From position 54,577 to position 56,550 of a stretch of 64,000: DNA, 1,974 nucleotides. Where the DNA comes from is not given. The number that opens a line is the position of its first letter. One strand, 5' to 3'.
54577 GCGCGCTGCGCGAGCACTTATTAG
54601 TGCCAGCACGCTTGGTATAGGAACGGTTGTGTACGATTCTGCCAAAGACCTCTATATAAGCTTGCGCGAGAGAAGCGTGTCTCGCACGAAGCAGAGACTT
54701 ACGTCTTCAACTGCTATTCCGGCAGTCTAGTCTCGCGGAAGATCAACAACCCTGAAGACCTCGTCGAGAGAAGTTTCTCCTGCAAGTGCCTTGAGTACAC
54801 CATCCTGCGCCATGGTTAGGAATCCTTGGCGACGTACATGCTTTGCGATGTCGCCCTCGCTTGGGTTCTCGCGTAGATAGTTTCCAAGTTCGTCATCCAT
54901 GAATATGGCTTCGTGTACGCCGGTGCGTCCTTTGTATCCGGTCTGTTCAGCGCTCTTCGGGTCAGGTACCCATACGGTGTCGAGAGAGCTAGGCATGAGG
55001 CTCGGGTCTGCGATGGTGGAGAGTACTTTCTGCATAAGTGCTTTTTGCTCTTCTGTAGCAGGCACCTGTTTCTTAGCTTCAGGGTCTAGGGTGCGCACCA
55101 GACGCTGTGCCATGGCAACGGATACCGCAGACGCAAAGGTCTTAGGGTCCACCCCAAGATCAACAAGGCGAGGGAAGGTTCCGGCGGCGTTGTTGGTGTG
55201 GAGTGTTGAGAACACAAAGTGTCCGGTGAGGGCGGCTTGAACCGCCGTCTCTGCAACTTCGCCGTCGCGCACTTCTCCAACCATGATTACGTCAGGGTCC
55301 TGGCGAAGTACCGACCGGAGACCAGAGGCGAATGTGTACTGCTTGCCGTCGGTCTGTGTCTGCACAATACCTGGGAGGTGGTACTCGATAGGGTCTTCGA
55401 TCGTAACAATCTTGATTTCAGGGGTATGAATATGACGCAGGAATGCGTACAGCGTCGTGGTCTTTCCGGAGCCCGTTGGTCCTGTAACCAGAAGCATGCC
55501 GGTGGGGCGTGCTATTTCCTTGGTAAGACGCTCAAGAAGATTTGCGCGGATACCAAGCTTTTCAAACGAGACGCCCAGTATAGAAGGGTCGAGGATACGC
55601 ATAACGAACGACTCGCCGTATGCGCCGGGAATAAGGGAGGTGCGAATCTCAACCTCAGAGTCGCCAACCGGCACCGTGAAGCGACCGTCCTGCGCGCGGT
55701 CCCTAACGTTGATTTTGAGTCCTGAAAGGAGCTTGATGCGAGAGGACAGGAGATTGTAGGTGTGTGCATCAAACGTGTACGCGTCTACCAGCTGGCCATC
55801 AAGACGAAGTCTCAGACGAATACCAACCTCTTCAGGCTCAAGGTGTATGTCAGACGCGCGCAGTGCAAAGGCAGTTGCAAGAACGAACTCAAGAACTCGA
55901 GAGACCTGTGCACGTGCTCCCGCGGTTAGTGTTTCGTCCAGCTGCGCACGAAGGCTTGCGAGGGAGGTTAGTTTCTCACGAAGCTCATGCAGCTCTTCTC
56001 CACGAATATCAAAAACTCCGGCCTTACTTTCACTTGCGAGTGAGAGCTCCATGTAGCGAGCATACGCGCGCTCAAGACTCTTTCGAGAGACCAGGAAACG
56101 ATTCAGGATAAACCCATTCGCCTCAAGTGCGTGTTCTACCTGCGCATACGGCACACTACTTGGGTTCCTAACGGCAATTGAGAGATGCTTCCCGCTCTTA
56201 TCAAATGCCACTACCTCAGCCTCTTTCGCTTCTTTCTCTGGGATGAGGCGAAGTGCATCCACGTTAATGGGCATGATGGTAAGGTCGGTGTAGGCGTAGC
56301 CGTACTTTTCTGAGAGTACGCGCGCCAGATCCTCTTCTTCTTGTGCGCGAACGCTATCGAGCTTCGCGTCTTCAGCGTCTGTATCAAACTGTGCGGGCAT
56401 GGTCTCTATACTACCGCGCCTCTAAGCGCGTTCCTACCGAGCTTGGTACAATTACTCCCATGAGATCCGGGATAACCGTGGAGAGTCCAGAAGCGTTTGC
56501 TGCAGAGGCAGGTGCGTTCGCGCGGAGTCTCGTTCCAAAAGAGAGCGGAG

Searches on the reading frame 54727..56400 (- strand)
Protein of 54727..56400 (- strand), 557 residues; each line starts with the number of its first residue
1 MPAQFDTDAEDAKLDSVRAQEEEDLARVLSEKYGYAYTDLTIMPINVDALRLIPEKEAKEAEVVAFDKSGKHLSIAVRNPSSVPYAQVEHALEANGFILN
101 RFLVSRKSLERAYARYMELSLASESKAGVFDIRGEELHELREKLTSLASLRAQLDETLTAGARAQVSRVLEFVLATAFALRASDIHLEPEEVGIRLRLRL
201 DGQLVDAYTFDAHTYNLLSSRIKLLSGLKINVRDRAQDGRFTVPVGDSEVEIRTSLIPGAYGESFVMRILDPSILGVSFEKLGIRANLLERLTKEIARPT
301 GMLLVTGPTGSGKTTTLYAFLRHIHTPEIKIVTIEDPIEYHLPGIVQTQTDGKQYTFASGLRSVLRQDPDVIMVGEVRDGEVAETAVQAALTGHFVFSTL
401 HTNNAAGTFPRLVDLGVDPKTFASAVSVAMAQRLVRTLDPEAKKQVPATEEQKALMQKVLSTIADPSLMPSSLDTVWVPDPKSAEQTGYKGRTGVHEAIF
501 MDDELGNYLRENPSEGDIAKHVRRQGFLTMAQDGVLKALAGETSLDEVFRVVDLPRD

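Call 34: search_protein_families(library=pfam, proteins=[window:54727-56400:-], max_evalue=0.01)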
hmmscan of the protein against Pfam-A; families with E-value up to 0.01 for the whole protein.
window:54727-56400:- (557 aa): 7 families
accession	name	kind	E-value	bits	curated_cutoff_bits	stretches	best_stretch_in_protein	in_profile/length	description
PF00437.27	T2SSE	-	9.7e-106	354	24.9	1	164-550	6-370/370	Type II/IV secretion system protein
PF05157.20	MshEN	-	1.8e-06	28.3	23.1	1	33-117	1-84/90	MshEN domain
PF13191.12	AAA_16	-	2.2e-06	28.7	32.6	1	288-341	8-63/167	AAA ATPase domain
PF25199.1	nSTAND_NTPase5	-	2.1e-05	24.8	34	1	282-349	22-93/145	Novel STAND NTPase 5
PF20720.3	nSTAND3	-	0.0002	21.5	27.2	1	294-338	11-55/155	Novel STAND NTPase 3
PF13401.12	AAA_22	-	0.00062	20.5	27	1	300-327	5-32/130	AAA domain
PF13555.12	AAA_29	-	0.001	19.2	27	0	299-320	21-42/61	P-loop containing region of AAA domain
